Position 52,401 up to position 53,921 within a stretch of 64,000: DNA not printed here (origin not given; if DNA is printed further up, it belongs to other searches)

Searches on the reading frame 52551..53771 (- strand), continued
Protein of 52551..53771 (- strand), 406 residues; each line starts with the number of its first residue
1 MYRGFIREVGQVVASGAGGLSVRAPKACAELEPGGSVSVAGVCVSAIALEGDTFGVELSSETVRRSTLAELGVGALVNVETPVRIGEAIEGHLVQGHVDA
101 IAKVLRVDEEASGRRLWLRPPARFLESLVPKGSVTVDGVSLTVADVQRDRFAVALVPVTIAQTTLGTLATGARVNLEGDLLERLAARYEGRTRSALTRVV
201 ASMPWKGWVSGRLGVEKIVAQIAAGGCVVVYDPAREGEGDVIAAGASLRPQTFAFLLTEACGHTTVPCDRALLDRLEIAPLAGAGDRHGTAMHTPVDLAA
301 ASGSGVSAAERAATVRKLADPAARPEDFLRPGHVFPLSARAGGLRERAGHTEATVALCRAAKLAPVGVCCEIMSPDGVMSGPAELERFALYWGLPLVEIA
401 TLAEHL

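Call 70: search_dna_similar(query=L041:3712-4305:+, collection=plasmids, mode=protein, max_rows=60)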
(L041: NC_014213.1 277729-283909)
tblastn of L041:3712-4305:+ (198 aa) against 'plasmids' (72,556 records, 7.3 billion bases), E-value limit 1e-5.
Records with a match: 225; places in all: 241; records where one place covers at least 80% of the query: 216.
Best place of each record, by identity: >=99% 1; 60-80% 12; <60% 212.
By first word of the organism name: Rhizobium 44; Rhodococcus 16; Ralstonia 14; Streptomyces 11; Acinetobacter 9; Agrobacterium 9; Mycetohabitans 9; Bacillus 8; Lactiplantibacillus 7; Priestia 5; and 61 more.
By predicted mobility (MOB-suite, as given by PLSDB): non-mobilizable 123; conjugative 54; mobilizable 48.
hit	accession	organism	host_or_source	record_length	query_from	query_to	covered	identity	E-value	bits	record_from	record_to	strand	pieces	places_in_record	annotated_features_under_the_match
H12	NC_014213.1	Allomeiothermus silvanus DSM 9946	hot spring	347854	1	198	100%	100.0%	4e-101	326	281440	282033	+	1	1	bifunctional 3,4-dihydroxy-2-butanone-4-phosphate synthase/GTP ... | ribH: 6,7-dimethyl-8-ribityllumazine synthase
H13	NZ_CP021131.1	Meiothermus taiwanensis WR-220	-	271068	1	195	98%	70.3%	2e-64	221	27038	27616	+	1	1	bifunctional 3,4-dihydroxy-2-butanone-4-phosphate synthase/GTP ...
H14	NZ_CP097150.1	Deinococcus sp. QL22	-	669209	5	190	94%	71.5%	6e-62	214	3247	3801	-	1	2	bifunctional 3,4-dihydroxy-2-butanone-4-phosphate synthase/GTP ...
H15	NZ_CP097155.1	Deinococcus sp. QL22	-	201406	5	190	94%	68.8%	1e-59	207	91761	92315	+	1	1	bifunctional 3,4-dihydroxy-2-butanone-4-phosphate synthase/GTP ...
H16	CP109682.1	Pseudomonas aeruginosa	Homo sapiens,whole organism,swab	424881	5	192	95%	64.9%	6e-54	191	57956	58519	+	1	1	ribA: GTP cyclohydrolase II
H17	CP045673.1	Bacillus subtilis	whole genome DNA extract,feed additive ...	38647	1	192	97%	63.2%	4e-54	191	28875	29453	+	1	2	none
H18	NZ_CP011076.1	Brevibacillus laterosporus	Oryza sativa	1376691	1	192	97%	63.0%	2e-58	204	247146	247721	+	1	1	none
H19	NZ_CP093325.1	Bacillus sp. N5-665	whole organism,peat soil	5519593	1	192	97%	63.0%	3e-55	195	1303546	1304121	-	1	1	none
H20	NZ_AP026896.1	Aeromonas caviae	Microbe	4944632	5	190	94%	63.4%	6e-55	194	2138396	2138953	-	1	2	none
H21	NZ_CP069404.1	Priestia megaterium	Homo sapiens,Pure culture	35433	1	192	97%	61.5%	2e-55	195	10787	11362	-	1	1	bifunctional 3,4-dihydroxy-2-butanone-4-phosphate synthase/GTP ...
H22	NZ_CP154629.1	Acetoanaerobium noterae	cell culture,Sludge of a digestion ...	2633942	1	192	97%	60.4%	5e-53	188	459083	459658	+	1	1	none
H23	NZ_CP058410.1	Trichlorobacter lovleyi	whole genome,river sediment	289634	1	192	97%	59.9%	3e-53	189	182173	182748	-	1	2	bifunctional 3,4-dihydroxy-2-butanone-4-phosphate synthase/GTP ...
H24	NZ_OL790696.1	Escherichia coli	-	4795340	1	192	97%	59.9%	2e-50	181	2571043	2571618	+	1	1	none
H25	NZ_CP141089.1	Escherichia coli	Homo sapiens,Infected Human Urine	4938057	1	192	97%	59.9%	2e-50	181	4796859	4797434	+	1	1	none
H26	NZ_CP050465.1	Vibrio campbellii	single cell,seawater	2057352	1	190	96%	60.5%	4e-53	189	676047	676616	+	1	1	none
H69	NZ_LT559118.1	Nonomuraea gerenzanensis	-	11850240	1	195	98%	53.6%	2e-45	167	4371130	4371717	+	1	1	none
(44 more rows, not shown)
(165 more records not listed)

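Call 71: get_annotated_region(hit=H69, flank=6000)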
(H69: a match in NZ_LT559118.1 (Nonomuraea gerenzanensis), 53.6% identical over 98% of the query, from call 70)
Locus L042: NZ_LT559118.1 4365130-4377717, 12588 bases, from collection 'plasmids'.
description: Nonomuraea gerenzanensis isolate nono1 plasmid I, complete sequence
organism: Nonomuraea gerenzanensis (NCBI taxid 93944)
taxonomy: Bacteria; Actinomycetota; Actinomycetes; Streptosporangiales; Streptosporangiaceae; Nonomuraea; Nonomuraea gerenzanensis
host: -; source: -; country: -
typing (MOB-suite, as given by PLSDB): non-mobilizable
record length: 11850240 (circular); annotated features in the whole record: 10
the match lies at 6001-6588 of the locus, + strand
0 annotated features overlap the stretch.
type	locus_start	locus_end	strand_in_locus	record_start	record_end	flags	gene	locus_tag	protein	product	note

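Call 75: search_protein_families(library=pfam, proteins=[L042:2902-4134:+, L042:4131-4724:+, L042:4721-5380:+, L042:5377-6597:+, L042:7081-7533:+, L042:6153-7061:+])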
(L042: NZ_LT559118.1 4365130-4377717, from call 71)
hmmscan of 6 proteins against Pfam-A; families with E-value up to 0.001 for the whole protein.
L042:2902-4134:+ (410 aa): 3 families
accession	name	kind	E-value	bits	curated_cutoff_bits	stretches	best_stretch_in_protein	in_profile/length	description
PF01872.23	RibD_C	-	2.5e-49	168.2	24.1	1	152-396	2-195/197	RibD C-terminal domain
PF00383.29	dCMP_cyt_deam_1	-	2.4e-16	59.9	25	1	6-104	3-101/102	Cytidine and deoxycytidylate deaminase zinc-binding region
PF14437.12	MafB19-deam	-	2.4e-06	28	27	1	52-114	49-110/142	MafB19-like deaminase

L042:4131-4724:+ (197 aa): 1 family
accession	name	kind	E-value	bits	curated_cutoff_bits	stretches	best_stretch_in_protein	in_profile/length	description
PF00677.23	Lum_binding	-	1.6e-51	172.7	27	2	100-184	1-86/86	Lumazine binding domain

L042:4721-5380:+ (219 aa): 1 family
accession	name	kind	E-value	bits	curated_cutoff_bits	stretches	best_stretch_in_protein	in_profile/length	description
PF04973.17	NMN_transporter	-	1.4e-38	133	27.3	1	17-206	2-175/175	Nicotinamide mononucleotide transporter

L042:5377-6597:+ (406 aa): 2 families
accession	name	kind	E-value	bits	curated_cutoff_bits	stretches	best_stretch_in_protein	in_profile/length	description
PF00926.24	DHBP_synthase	-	1.9e-83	279.1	26.4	1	10-201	1-191/191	3,4-dihydroxy-2-butanone 4-phosphate synthase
PF00925.25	GTP_cyclohydro2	-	5.8e-67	224.8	23.3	1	211-376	2-164/165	GTP cyclohydrolase II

L042:7081-7533:+ (150 aa): 1 family
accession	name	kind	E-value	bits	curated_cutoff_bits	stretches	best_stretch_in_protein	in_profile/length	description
PF10756.15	bPH_6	-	2.5e-13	50.3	22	1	69-138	1-71/73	Bacterial PH domain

L042:6153-7061:+ (302 aa): 1 family
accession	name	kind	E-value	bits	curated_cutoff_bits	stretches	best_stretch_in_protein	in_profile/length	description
PF00885.24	DMRL_synthase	-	8.9e-49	165.4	26.7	1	164-298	2-138/139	6,7-dimethyl-8-ribityllumazine synthase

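Call 80: find_homologous_proteins(query=P0131, max_evalue=1e-40)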
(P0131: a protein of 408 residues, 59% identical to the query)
Query P0131 (408 aa): 1012 proteins with E <= 1e-40 among 8000 candidates; the best 120 are listed.
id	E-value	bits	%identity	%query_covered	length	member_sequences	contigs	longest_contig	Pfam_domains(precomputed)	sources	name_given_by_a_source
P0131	2.2e-264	894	100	100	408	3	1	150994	PF00926.25,PF00677.24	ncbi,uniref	ncbi:riboflavin synthase [Nonomuraea sp. KM90]|uniref:riboflavin synthase n=1 Tax=Nonomuraea sp. KM9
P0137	1.5e-228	776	87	100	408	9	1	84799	PF00926.25,PF00677.24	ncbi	ncbi:riboflavin synthase [Nonomuraea wenchangensis]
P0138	1.4e-227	773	86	100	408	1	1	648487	PF00926.25,PF00677.24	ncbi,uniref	ncbi:riboflavin synthase [Nonomuraea sp. NPDC048826]|uniref:riboflavin synthase n=1 Tax=Nonomuraea s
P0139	1.7e-220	750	84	100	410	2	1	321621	PF00926.25,PF00677.24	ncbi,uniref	ncbi:riboflavin synthase [Nonomuraea sp. KM88]|uniref:riboflavin synthase n=1 Tax=Nonomuraea sp. KM8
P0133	2.9e-220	749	84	100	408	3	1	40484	PF00926.25,PF00677.24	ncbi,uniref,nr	ncbi:riboflavin synthase [Nonomuraea sp. PA05]|uniref:riboflavin synthase n=1 Tax=Nonomuraea sp. PA0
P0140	7.2e-220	748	83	100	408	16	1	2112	PF00926.25,PF00677.24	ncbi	-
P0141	9.5e-216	734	81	100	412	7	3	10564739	PF00926.25,PF00677.24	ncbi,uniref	ncbi:riboflavin synthase [Nonomuraea salmonea]|uniref:3,4-dihydroxy-2-butanone-4-phosphate synthase 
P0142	5.6e-215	732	81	100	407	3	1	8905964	PF00926.25,PF00677.24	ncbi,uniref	ncbi:riboflavin synthase [Nonomuraea sp. N2-4H]|uniref:riboflavin synthase n=1 Tax=Nonomuraea sp. N2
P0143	2.6e-199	680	76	100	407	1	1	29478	PF00926.25,PF00677.24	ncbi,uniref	ncbi:3,4-dihydroxy-2-butanone-4-phosphate synthase [Nonomuraea insulae]|uniref:3,4-dihydroxy-2-butan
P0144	6.5e-192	656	75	100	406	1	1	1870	PF00926.25,PF00677.24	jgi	jgi:riboflavin synthase alpha subunit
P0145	1.1e-186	639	74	100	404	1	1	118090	PF00926.25,PF00677.24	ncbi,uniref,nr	ncbi:riboflavin synthase [Actinomadura parmotrematis]|uniref:3,4-dihydroxy-2-butanone-4-phosphate sy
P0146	1.9e-183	628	74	100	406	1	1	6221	PF00926.25,PF00677.24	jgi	jgi:3,4-dihydroxy 2-butanone 4-phosphate synthase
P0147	2.6e-183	627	72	100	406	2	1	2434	PF00926.25,PF00677.24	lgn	-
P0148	5.8e-183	626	73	100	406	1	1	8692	PF00926.25,PF00677.24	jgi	jgi:3,4-dihydroxy 2-butanone 4-phosphate synthase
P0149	1.3e-182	625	73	100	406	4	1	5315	PF00926.25,PF00677.24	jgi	-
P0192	7.7e-177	606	71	100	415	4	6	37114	PF00926.25,PF00677.24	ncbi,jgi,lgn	ncbi:MAG TPA: riboflavin synthase [Trebonia sp.]|jgi:3,4-dihydroxy 2-butanone 4-phosphate synthase/3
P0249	1.1e-167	576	66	100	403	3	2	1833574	PF00926.25,PF00677.24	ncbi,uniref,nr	ncbi:riboflavin synthase [Nonomuraea zeae]|uniref:3,4-dihydroxy-2-butanone-4-phosphate synthase n=1 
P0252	1.0e-165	570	65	100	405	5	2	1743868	PF00926.25,PF00677.24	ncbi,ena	-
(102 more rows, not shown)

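Call 81: find_encoding_contigs(protein=P0145, flank=2500, max_places=1)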
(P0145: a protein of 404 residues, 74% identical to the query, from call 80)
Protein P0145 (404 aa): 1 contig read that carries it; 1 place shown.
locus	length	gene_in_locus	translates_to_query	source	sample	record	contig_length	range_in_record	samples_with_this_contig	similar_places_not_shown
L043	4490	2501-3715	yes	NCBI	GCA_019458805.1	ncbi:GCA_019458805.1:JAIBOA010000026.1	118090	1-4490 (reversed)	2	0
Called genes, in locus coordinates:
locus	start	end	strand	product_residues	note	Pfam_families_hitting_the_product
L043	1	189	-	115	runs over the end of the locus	PF19545:DUF6069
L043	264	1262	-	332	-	PF04542:Sigma70_r2, PF08281:Sigma70_r4_2, PF12680:SnoaL_2 (weak)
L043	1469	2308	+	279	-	PF00929:RNase_T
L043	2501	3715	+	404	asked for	PF00677:Lum_binding, PF00926:DHBP_synthase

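Call 82: find_encoding_contigs(protein=P0192, flank=2500, max_places=1)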
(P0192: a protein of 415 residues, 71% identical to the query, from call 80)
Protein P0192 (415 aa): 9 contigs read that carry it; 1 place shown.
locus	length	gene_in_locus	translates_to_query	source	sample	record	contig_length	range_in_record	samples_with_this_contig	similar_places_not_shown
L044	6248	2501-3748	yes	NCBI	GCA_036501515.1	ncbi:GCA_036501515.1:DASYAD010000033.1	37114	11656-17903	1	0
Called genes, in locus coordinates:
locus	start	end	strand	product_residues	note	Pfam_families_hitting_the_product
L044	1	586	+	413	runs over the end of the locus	PF00070:Pyr_redox (faint), PF01488:Shikimate_DH (faint), PF01494:FAD_binding_3 (weak), PF07992:Pyr_redox_2, PF13450:NAD_binding_8 (faint), PF13434:Lys_Orn_oxgnase, PF13738:Pyr_redox_3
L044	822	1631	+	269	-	PF00561:Abhydrolase_1, PF12146:Hydrolase_4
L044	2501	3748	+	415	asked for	PF00677:Lum_binding, PF00926:DHBP_synthase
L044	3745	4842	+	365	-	PF13489:Methyltransf_23, PF05175:MTS (weak), PF13847:Methyltransf_31 (weak), PF08241:Methyltransf_11, PF08242:Methyltransf_12, PF13649:Methyltransf_25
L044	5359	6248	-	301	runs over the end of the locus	PF03009:GDPD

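Call 83: find_encoding_contigs(protein=P0249, flank=2500, max_places=1)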
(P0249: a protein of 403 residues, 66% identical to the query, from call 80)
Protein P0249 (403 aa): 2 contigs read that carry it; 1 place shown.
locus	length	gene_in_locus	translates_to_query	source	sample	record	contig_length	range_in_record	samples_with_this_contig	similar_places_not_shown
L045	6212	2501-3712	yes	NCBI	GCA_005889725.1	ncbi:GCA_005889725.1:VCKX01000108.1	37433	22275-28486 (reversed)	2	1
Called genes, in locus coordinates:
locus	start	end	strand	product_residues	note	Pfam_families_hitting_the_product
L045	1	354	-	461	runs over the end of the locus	PF07690:MFS_1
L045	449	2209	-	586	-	PF01946:Thi4 (weak), PF00890:FAD_binding_2, PF01266:DAO, PF03486:HI0933_like (weak), PF07992:Pyr_redox_2 (weak), PF12831:FAD_oxidored, PF13450:NAD_binding_8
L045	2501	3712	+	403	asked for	PF00677:Lum_binding, PF00926:DHBP_synthase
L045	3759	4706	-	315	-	PF00248:Aldo_ket_red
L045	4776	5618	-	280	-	-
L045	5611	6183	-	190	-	PF04542:Sigma70_r2, PF08281:Sigma70_r4_2, PF04545:Sigma70_r4 (weak)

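Call 84: find_encoding_contigs(protein=P0252, flank=2500, max_places=1)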
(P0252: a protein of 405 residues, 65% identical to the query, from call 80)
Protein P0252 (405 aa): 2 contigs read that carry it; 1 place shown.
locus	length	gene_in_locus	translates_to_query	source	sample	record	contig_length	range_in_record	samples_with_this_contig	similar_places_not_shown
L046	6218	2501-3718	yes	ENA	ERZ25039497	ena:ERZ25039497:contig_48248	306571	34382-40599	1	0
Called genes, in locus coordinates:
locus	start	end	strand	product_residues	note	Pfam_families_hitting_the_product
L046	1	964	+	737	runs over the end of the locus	PF17963:Big_9 (faint), PF05345:He_PIG, PF24908:Ig_SIBA-E_2nd (faint), PF05345:He_PIG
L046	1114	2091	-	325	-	PF00768:Peptidase_S11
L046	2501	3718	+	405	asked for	PF00677:Lum_binding, PF00926:DHBP_synthase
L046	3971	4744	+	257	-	PF00440:TetR_N, PF13305:TetR_C_33 (weak)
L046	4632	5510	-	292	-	PF00106:adh_short, PF08659:KR, PF13561:adh_short_C2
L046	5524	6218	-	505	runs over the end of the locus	PF01946:Thi4 (weak), PF07992:Pyr_redox_2, PF13434:Lys_Orn_oxgnase (faint), PF01266:DAO (faint), PF13450:NAD_binding_8 (weak), PF13738:Pyr_redox_3, PF00743:FMO-like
